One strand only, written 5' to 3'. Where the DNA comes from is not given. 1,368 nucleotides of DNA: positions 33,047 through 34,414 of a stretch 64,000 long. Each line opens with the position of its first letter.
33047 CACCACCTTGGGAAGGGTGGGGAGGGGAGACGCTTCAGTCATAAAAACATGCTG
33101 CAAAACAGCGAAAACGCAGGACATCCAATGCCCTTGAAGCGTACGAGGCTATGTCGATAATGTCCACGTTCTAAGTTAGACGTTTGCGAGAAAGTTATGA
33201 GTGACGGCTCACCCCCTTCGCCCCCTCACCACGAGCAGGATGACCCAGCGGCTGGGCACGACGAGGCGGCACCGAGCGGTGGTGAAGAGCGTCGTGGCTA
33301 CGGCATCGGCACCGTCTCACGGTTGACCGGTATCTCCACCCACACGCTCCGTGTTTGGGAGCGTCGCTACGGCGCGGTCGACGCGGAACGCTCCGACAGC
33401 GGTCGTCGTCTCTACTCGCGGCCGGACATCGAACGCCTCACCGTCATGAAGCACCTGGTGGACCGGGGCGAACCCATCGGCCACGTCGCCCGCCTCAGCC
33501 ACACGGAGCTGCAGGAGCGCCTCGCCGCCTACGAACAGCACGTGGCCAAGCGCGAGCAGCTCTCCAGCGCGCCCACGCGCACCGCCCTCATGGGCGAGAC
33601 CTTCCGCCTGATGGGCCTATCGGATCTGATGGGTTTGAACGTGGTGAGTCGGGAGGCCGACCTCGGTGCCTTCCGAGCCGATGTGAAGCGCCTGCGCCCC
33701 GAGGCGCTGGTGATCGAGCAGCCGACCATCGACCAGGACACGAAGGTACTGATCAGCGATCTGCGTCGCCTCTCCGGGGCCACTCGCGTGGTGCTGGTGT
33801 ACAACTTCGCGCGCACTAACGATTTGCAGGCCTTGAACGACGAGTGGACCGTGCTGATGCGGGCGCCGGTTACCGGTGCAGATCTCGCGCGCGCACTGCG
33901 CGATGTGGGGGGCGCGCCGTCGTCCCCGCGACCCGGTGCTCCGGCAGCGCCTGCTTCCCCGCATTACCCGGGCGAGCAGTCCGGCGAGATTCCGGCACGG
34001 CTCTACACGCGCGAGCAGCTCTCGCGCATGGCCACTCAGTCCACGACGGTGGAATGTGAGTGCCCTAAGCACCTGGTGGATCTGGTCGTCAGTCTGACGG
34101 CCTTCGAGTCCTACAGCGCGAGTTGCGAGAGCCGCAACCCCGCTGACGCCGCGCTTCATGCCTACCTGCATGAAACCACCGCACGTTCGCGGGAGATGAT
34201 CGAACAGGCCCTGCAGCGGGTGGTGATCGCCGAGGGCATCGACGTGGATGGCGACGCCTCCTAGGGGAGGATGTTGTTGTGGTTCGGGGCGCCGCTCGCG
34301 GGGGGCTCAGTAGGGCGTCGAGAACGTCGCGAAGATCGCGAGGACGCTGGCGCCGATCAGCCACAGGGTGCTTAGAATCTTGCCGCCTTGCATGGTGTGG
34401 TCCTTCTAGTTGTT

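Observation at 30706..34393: A ~4-kb non-flagellar regulatory/redox block splits the flagellar cluster between fliK and fliL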

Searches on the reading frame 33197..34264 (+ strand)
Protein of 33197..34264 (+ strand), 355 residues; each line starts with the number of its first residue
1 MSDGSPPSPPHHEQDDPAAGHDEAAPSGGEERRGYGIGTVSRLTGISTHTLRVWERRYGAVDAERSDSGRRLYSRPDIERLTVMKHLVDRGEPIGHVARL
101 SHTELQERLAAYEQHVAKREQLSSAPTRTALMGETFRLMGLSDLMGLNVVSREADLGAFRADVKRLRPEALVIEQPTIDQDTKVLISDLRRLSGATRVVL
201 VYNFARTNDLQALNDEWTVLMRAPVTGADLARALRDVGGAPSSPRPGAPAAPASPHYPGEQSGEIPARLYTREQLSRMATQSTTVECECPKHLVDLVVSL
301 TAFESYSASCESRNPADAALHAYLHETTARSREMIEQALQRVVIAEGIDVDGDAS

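Call 3: search_protein_families(library=pfam, proteins=[window:33197-34264:+], max_evalue=0.01)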
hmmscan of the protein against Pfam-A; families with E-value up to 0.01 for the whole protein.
window:33197-34264:+ (355 aa): 2 families
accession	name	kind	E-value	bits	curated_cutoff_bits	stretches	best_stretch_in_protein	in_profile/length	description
PF13411.12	MerR_1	-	3.2e-17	62.8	21.6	1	35-100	1-65/69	MerR HTH family regulatory protein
PF00376.29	MerR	-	2.6e-09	37.2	28.2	1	37-73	2-38/38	MerR family regulatory protein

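Call 4: search_protein_families(library=ncbifam, proteins=[window:33197-34264:+], max_evalue=0.01)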
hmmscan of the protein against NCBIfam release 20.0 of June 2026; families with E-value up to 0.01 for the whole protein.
window:33197-34264:+ (355 aa): 13 families
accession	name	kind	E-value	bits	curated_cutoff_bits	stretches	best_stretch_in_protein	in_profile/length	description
NF052513.1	TransRegCarH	equivalog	4e-13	49.3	400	1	34-144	5-115/274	HTH-type transcriptional repressor CarH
NF011617.0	PRK15043.1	equivalog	6.4e-11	42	417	1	35-104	4-73/243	HTH-type transcriptional regulator MlrA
NF047375.1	HeatShock_HspR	equivalog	7.9e-09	35.4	105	1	35-118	4-85/92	heat shock protein transcriptional repressor HspR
NF053740.1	TransRegTnrAGPos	equivalog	2.1e-06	27.8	140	1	32-89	10-66/108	hypothetical protein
NF007069.0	PRK09514.1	equivalog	3.8e-06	26.9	143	1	35-100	2-67/141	Zn(2+)-responsive transcriptional regulator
NF047377.1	heat_HspR_dupli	exception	1.6e-05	24.5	300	1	25-88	117-179/214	heat shock protein transcriptional repressor HspR, fused homodimer type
TIGR02043.1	ZntR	equivalog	3.4e-05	24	167.95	1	35-103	2-70/131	Zn(2+)-responsive transcriptional regulator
TIGR02044.1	CueR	equivalog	0.00012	22.1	147.4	1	37-91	3-57/127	Cu(I)-responsive transcriptional regulator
TIGR02047.1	CadR-PbrR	equivalog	0.00015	21.8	151.45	1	37-85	3-51/127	Cd(II)/Pb(II)-responsive transcriptional regulator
NF041849.1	trans_regNmlR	equivalog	0.0018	18.3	175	1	37-91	3-57/117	stress response transcriptional regulator NmlR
TIGR02051.1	MerR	equivalog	0.0021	18.3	150.85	1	37-100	2-65/124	mercury resistance transcriptional regulator MerR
NF033518.0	transpos_IS607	equivalog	0.0055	16.3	110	1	39-109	2-71/187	IS607 family transposase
TIGR03453.1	partition_RepA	equivalog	0.0083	15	348.45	0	26-82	25-81/387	plasmid partitioning protein RepA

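Call 5: find_homologous_proteins(query=window:33197-34264:+)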
Query window:33197-34264:+ (355 aa): 515 proteins with E <= 0.001 among 8000 candidates; the best 120 are listed.
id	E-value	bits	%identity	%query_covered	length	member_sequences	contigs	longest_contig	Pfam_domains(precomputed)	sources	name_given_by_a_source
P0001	8.6e-213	724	94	100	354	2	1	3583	PF00376.30,PF13411.13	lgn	-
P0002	6.9e-206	701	91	100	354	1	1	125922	PF00376.30,PF13411.13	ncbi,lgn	ncbi:MAG: MerR family transcriptional regulator [Pseudomonadota bacterium]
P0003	2.0e-175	601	79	99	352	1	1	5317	PF00376.30,PF13411.13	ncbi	ncbi:MAG: MerR family transcriptional regulator [Pseudomonadota bacterium]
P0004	1.0e-160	553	77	94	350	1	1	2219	PF00376.30,PF13411.13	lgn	-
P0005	2.8e-156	538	74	96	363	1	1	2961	PF00376.30,PF13411.13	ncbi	-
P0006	1.2e-148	513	71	99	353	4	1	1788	PF00376.30,PF13411.13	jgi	jgi:DNA-binding transcriptional MerR regulator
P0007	4.2e-143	495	67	98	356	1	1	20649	PF00376.30,PF13411.13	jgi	jgi:DNA-binding transcriptional MerR regulator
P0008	3.5e-139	482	68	97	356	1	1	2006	PF00376.30,PF13411.13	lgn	-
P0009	1.0e-85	306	53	91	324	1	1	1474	PF00376.30,PF13411.13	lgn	-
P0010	1.4e-84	303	52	87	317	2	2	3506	PF00376.30,PF13411.13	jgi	jgi:DNA-binding transcriptional MerR regulator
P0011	2.2e-82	295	50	90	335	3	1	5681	PF00376.30,PF13411.13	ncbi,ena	-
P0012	2.9e-82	295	52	87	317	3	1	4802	PF00376.30,PF13411.13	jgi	jgi:DNA-binding transcriptional MerR regulator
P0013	1.5e-80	289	50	89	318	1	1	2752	PF00376.30,PF13411.13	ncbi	-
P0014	1.3e-79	286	51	88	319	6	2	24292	PF00376.30,PF13411.13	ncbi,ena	-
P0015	1.7e-79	286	51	89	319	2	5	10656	PF00376.30,PF13411.13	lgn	-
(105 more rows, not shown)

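Call 10: find_encoding_contigs(protein=P0002, flank=10000, max_places=3)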
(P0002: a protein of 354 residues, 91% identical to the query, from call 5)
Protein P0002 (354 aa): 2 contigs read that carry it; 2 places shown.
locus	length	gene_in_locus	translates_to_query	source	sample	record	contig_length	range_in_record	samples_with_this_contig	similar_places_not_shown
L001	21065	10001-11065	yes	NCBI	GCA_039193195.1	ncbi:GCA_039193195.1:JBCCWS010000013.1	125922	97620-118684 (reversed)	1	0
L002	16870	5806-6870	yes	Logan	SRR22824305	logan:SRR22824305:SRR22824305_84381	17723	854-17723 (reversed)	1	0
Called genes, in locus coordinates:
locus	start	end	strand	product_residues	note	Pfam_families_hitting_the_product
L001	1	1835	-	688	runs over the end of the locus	PF00771:FHIPEP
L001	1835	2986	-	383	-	PF01312:Bac_export_2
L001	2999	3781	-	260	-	PF01311:Bac_export_1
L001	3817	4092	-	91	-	PF01313:Bac_export_3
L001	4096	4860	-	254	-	PF00813:FliP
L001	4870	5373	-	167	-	PF04347:FliO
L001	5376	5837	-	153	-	PF28396:SepQ_C (weak), PF01052:FliMN_C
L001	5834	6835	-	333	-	PF02154:FliM, PF01052:FliMN_C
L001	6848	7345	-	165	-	PF03748:FliL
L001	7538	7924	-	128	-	PF10013:DUF2256, PF11625:DUF3253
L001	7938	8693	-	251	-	PF13489:Methyltransf_23, PF02353:CMAS, PF06325:PrmA (weak), PF13847:Methyltransf_31, PF08241:Methyltransf_11, PF08242:Methyltransf_12, PF13649:Methyltransf_25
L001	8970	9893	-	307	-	PF11911:DUF3429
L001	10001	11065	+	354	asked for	PF00376:MerR, PF13411:MerR_1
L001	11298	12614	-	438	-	PF02120:Flg_hook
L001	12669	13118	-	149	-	PF02050:FliJ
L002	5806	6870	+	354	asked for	PF00376:MerR, PF13411:MerR_1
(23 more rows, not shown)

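Call 11: find_encoding_contigs(protein=P0007, flank=10000, max_places=3)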
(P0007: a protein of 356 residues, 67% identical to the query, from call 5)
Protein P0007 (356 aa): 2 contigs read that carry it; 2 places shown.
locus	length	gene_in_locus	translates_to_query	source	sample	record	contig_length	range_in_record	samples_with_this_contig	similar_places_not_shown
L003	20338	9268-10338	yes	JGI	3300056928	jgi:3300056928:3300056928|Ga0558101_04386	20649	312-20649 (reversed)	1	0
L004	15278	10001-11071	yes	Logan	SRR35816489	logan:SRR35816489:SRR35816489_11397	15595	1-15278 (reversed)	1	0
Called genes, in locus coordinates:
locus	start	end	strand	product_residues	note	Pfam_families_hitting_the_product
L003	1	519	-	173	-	?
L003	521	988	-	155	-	PF13085:Fer2_3 (weak), PF00111:Fer2, PF01799:Fer2_2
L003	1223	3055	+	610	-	PF07969:Amidohydro_3 (weak), PF01979:Amidohydro_1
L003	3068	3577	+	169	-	PF09500:YiiD_C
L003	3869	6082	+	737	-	PF01432:Peptidase_M3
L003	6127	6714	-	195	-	PF08534:Redoxin, PF00578:AhpC-TSA, PF00085:Thioredoxin, PF13098:Thioredoxin_2 (weak), PF13905:Thioredoxin_8 (weak)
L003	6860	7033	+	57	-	-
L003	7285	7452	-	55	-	-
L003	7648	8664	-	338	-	PF00106:adh_short, PF08659:KR (weak), PF13561:adh_short_C2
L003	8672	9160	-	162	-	PF11911:DUF3429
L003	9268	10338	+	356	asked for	PF00376:MerR, PF13411:MerR_1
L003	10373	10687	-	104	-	-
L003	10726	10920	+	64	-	-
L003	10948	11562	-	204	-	PF05995:CDO_I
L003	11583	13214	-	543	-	PF04932:Wzy_C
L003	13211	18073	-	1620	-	PF21075:GDH_ACT1, PF21073:GDH_HM1, PF21076:GDH_ACT2, PF21079:GDH_HM2, PF21077:GDH_ACT3, PF21078:GDH_HM3, PF05088:Bac_GDH_CD, PF21074:GDH_C, +1 more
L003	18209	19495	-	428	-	PF00364:Biotin_lipoyl, PF25997:BSH_YhbJ (faint), PF02817:E3_binding, PF00198:2-oxoacid_dh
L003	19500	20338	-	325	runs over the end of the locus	PF02779:Transket_pyr, PF02780:Transketolase_C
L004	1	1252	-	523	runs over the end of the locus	?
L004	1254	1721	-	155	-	PF13085:Fer2_3 (weak), PF00111:Fer2, PF01799:Fer2_2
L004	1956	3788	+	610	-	PF07969:Amidohydro_3 (weak), PF01979:Amidohydro_1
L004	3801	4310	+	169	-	PF09500:YiiD_C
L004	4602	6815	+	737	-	PF01432:Peptidase_M3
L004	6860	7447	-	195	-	PF08534:Redoxin, PF00578:AhpC-TSA, PF00085:Thioredoxin, PF13098:Thioredoxin_2 (weak), PF13905:Thioredoxin_8 (weak)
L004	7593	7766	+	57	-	-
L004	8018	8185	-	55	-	-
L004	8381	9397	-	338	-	PF00106:adh_short, PF08659:KR (weak), PF13561:adh_short_C2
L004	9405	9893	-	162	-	PF11911:DUF3429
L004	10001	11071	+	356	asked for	PF00376:MerR, PF13411:MerR_1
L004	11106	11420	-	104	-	-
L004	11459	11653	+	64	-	-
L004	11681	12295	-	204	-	PF05995:CDO_I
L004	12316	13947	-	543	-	PF04932:Wzy_C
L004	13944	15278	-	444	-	?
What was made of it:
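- L003 has an SDR gene where the window has ubiG (call 11).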

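Call 18: find_related_loci(query=A1, collection=genome_contigs, flank=10000)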
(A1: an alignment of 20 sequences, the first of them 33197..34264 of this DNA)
Query A1 (355 aa) in genome_contigs; peptide patterns used: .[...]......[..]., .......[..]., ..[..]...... (x = any residue, [..] = any of these).
600 stretches matched a pattern (row limit reached: there are more); 589 encode a relative of the query (tblastn E <= 1e-3); the best 80 are kept; 80 distinct loci.
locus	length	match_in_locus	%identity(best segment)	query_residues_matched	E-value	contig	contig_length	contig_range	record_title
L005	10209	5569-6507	50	35-349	3e-83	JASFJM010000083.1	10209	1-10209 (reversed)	MAG: Gammaproteobacteria bacterium isolate D0608U02metaG_Bin_10 D0608U02metaG_FD_scaffold_776_c1, whole genome shotgun s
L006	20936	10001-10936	50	35-349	4e-83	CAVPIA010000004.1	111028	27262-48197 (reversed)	MAG: uncultured Gammaproteobacteria bacterium isolate MFD09964.bin.1.93 genome assembly, contig: contig_19886, whole gen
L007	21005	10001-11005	46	19-349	9e-77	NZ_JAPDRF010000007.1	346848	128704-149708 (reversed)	Lentisalinibacter sediminis strain C23 scaffold7_size346819, whole genome shotgun sequence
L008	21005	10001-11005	47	25-349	8e-77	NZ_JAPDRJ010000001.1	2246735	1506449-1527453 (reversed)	Lentisalinibacter orientalis strain YNA5901 scaffold1_size2246693, whole genome shotgun sequence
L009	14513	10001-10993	46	27-349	5e-76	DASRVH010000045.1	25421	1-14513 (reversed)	MAG TPA_asm: Woeseiaceae bacterium isolate SMAG_U9178 k141_397534, whole genome shotgun sequence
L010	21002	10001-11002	43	17-348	8e-76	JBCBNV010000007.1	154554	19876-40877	MAG: Pseudomonadota bacterium isolate J06632_16 NODE_7_length_154554_cov_20.917606, whole genome shotgun sequence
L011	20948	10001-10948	44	35-349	7e-76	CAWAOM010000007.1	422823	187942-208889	MAG: uncultured Gammaproteobacteria bacterium isolate MFD03804.bin.1.24 genome assembly, contig: contig_55310, whole gen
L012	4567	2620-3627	46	18-349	2e-75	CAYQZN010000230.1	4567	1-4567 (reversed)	MAG TPA_asm: uncultured Woeseiaceae bacterium isolate binchicken_co13_266 genome assembly, contig: NODE_33159_length_456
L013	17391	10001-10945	44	34-350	4e-72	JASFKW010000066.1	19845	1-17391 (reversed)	MAG: Gammaproteobacteria bacterium isolate D0817M02metaG_Bin_8 D0817M02metaG_FD_scaffold_148_c1, whole genome shotgun se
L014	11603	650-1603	42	34-353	6e-71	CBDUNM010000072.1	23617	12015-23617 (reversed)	MAG TPA_asm: uncultured Chromatiales bacterium isolate SRR22808130_binner13_Refined_37 genome assembly, contig: ERZ25043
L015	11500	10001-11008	42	15-348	9e-70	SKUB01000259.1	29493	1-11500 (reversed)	MAG: Pseudomonadales bacterium isolate CSSed162cmA_84 CSSed16-2cmA-2249, whole genome shotgun sequence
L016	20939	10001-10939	41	33-348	1e-68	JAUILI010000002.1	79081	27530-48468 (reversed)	MAG: Gammaproteobacteria bacterium isolate Co_bin.41 NODE_2710_length_79081_cov_1.347139, whole genome shotgun sequence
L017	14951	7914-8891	39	28-350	6e-69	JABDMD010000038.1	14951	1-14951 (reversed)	MAG: Gammaproteobacteria bacterium isolate SS_bin_92 k127_3055520, whole genome shotgun sequence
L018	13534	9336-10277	44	35-348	4e-68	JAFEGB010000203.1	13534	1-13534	MAG: Proteobacteria bacterium isolate SZAS TMP-80 LIN-319__203__length-13534, whole genome shotgun sequence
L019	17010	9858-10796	42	33-348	3e-68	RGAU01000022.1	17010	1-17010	MAG: Gammaproteobacteria bacterium isolate WB6_4_033 contig_100_21, whole genome shotgun sequence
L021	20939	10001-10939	41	33-348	9e-68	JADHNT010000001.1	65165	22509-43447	MAG: Pseudomonadales bacterium isolate BS301-5m-G75 BS301-5m-C469, whole genome shotgun sequence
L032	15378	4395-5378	37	25-352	7e-64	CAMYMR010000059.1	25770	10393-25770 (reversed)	MAG: uncultured Woeseiaceae bacterium isolate ES_Gamma_084 genome assembly, contig: scaffold_2356, whole genome shotgun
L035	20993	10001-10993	37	16-348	3e-63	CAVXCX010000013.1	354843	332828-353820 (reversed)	MAG: uncultured Gammaproteobacteria bacterium isolate MFD03551.bin.1.75 genome assembly, contig: contig_41335, whole gen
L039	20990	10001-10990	38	17-346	1e-62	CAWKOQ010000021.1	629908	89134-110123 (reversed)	MAG: uncultured Gammaproteobacteria bacterium isolate MFD03551.bin.1.156 genome assembly, contig: contig_6181, whole gen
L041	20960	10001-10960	38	30-349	9e-62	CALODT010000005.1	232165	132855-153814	MAG: uncultured Gammaproteobacteria bacterium isolate HOU_bin.0018 genome assembly, contig: contig_10361, whole genome s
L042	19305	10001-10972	40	21-355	8e-62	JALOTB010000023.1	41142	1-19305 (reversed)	MAG: Chromatiaceae bacterium isolate Prado222 scaffold_695, whole genome shotgun sequence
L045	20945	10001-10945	38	34-348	2e-61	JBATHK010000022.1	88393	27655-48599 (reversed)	MAG: Woeseiaceae bacterium isolate MFD10301_ilm_asm_bin15 k127_240505, whole genome shotgun sequence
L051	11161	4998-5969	39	26-349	1e-60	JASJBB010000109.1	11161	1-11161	MAG: Woeseiaceae bacterium isolate MO_071.B18 MO_071.c_1756, whole genome shotgun sequence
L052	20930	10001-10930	39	35-348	3e-60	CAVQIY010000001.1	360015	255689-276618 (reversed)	MAG: uncultured Gammaproteobacteria bacterium isolate MFD09779.bin.2.180 genome assembly, contig: contig_12896, whole ge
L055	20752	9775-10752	39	26-350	2e-59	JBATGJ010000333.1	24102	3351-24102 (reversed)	MAG: Gammaproteobacteria bacterium isolate MFD10350_ilm_asm_bin17 k127_174472, whole genome shotgun sequence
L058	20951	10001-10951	42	35-349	2e-59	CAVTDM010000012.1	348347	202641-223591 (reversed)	MAG: uncultured Gammaproteobacteria bacterium isolate MFD00905.bin.2.155 genome assembly, contig: contig_28196, whole ge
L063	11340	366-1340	43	22-350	8e-59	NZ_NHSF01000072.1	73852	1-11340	Halochromatium salexigens strain DSM 4395 scaffold0072, whole genome shotgun sequence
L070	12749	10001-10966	38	26-348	2e-57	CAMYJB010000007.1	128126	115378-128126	MAG: uncultured Woeseiaceae bacterium isolate ES_Gamma_089 genome assembly, contig: scaffold_40, whole genome shotgun se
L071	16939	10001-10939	40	35-352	3e-57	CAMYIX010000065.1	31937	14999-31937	MAG: uncultured Ectothiorhodospiraceae bacterium isolate ES_Gamma_052 genome assembly, contig: scaffold_541, whole genom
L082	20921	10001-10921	38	34-351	5e-56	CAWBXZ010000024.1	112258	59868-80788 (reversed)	MAG: uncultured beta proteobacterium isolate MFD09779.bin.1.63 genome assembly, contig: contig_97825, whole genome shotg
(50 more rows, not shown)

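Call 22: search_protein_families(library=pfam, proteins=[L058:7181-8317:-, L041:11736-12995:+, L071:10893-11387:+, L035:11190-11588:+, L032:8991-9530:+, L045:16290-17111:+, L005:6626-7660:+, L039:8515-9465:-, L039:9468-9926:-, L063:3011-3988:+], max_evalue=0.001)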
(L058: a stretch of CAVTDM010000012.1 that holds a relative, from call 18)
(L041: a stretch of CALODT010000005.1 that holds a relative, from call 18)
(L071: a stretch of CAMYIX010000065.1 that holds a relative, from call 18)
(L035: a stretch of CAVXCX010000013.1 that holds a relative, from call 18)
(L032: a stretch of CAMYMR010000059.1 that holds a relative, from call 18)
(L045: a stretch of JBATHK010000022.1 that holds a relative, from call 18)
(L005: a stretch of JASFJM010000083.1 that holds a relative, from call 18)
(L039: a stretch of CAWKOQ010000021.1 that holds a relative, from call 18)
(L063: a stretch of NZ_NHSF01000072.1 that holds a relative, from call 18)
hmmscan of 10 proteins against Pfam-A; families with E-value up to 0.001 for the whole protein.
L058:7181-8317:- (378 aa): 3 families
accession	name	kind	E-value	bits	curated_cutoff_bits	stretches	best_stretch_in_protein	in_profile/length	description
PF00005.33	ABC_tran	-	2.6e-39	135.4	25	1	38-179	2-136/137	ABC transporter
PF08402.16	TOBE_2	-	5.8e-17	62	21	1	296-376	1-76/76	TOBE domain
PF02463.25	SMC_N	-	0.00075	19.4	40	0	134-225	122-212/220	RecF/RecN/SMC N terminal domain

L041:11736-12995:+ (419 aa): 1 family
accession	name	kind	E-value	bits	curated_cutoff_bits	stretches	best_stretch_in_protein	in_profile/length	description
PF03441.19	FAD_binding_7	-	8.2e-25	87.8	27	1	76-222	1-143/203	FAD binding domain of DNA photolyase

L071:10893-11387:+ (164 aa): 1 family
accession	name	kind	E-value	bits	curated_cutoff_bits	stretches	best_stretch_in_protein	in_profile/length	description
PF04134.17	DCC1-like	-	2.4e-22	80.8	27.8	1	38-144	1-109/113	DCC1-like thiol-disulfide oxidoreductase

L035:11190-11588:+ (132 aa): 1 family
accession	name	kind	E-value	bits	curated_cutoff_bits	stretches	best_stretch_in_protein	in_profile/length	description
PF01355.22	HIPIP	-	2.2e-22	79.6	22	1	65-127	1-66/66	High potential iron-sulfur protein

L032:8991-9530:+ (179 aa): 1 family
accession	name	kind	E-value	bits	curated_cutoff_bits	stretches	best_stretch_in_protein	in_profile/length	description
PF00255.25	GSHPx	-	3.1e-32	110.8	27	1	35-131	12-107/108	Glutathione peroxidase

L045:16290-17111:+ (273 aa): 3 families
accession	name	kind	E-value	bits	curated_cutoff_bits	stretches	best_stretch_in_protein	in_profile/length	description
PF01149.29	Fapy_DNA_glyco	-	4.9e-13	50.2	25.5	1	1-104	1-108/117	Formamidopyrimidine-DNA glycosylase N-terminal domain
PF06831.19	H2TH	-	7.5e-12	45.5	34.7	1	127-209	2-81/93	Formamidopyrimidine-DNA glycosylase H2TH domain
PF06827.20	zf-FPG_IleRS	-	4.5e-05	23.6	21.3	1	246-272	3-29/30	Zinc finger found in FPG and IleRS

L005:6626-7660:+ (344 aa): 9 families
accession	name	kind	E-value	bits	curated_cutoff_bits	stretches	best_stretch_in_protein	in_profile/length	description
PF01593.30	Amino_oxidase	-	8.6e-23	81.8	19.8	2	29-84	1-56/443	Flavin containing amine oxidoreductase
PF13450.12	NAD_binding_8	-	2e-17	63.7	21.9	1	24-80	1-59/68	NAD(P)-binding Rossmann-like domain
PF01266.30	DAO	-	2.1e-07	31.2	27.9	1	22-74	2-51/353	FAD dependent oxidoreductase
PF00890.30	FAD_binding_2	-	5.1e-06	26.4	20.4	1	23-58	3-37/414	FAD binding domain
PF03486.20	HI0933_like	-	3.3e-05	23.9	50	1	22-70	3-51/244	HI0933-like protein Rossmann domain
PF07992.20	Pyr_redox_2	-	4e-05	23.6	26.1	1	22-54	3-36/291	Pyridine nucleotide-disulphide oxidoreductase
PF01946.23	Thi4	-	6.2e-05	22.8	26.2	1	23-58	21-57/235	Thi4 family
PF01494.25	FAD_binding_3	-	0.00013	21.7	22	1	23-52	5-34/349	FAD binding domain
PF12831.13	FAD_oxidored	-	0.0002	21.2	27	1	23-64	3-44/416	FAD dependent oxidoreductase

L039:8515-9465:- (316 aa): 2 families
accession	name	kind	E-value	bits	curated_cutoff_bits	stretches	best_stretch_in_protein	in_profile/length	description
PF00892.27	EamA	-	1.8e-34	119.4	28.2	2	12-142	5-134/135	EamA-like transporter family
PF03151.22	TPT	-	4.5e-05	23.4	30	1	185-288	37-134/291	Triose-phosphate Transporter family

L039:9468-9926:- (152 aa): 1 family
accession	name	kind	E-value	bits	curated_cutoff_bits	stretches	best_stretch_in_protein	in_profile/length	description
PF13664.11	DUF4149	-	2.5e-13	50.6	24.6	1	12-111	2-101/102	Domain of unknown function (DUF4149)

L063:3011-3988:+ (325 aa): 1 family
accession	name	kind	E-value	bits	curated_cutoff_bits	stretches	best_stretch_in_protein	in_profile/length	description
PF00574.28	CLP_protease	-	0.00095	19.5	20.2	0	176-261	20-115/182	Clp protease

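Call 23: predict_structure(alignment_id=A1)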
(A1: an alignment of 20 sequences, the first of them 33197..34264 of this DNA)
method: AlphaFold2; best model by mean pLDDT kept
length: 355 residues; sequences in the alignment: 20
mean_pLDDT: 80.0   pTM: 0.50
mean pLDDT of the five models: 80.0, 78.8, 77.3, 77.2, 76.5
residues with pLDDT >= 90: 148; 70-90: 127; 50-70: 29; < 50: 51
segments of 3 or more residues with pLDDT < 50: 1-3, 11-31, 239-260, 353-355
pLDDT, mean of each block of 10 residues (from residue 1): 51 42 37 81 94 92 87 92 93 92 92 69 70 89 86 95 95 93 94 93 88 87 89 71 40 41 78 85 72 89 86 83 89 94 87 52
secondary structure, 60 per line:
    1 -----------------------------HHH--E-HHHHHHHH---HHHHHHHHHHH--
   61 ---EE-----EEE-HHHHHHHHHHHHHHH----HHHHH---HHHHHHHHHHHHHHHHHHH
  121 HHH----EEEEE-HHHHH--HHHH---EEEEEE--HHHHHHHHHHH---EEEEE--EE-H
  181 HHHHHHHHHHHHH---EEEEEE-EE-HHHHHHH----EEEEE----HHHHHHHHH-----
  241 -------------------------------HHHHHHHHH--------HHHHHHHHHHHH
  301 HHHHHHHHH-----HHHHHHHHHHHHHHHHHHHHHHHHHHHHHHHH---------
elements in order: H37-44 H48-58 E71-73 H75-89 H94-98 H102-123 E128-132 H134-138 H141-144 E148-153 H156-166 E170-174 H180-193 E197-202 H207-213 E218-222 H227-235 H272-280 H289-309 H315-346
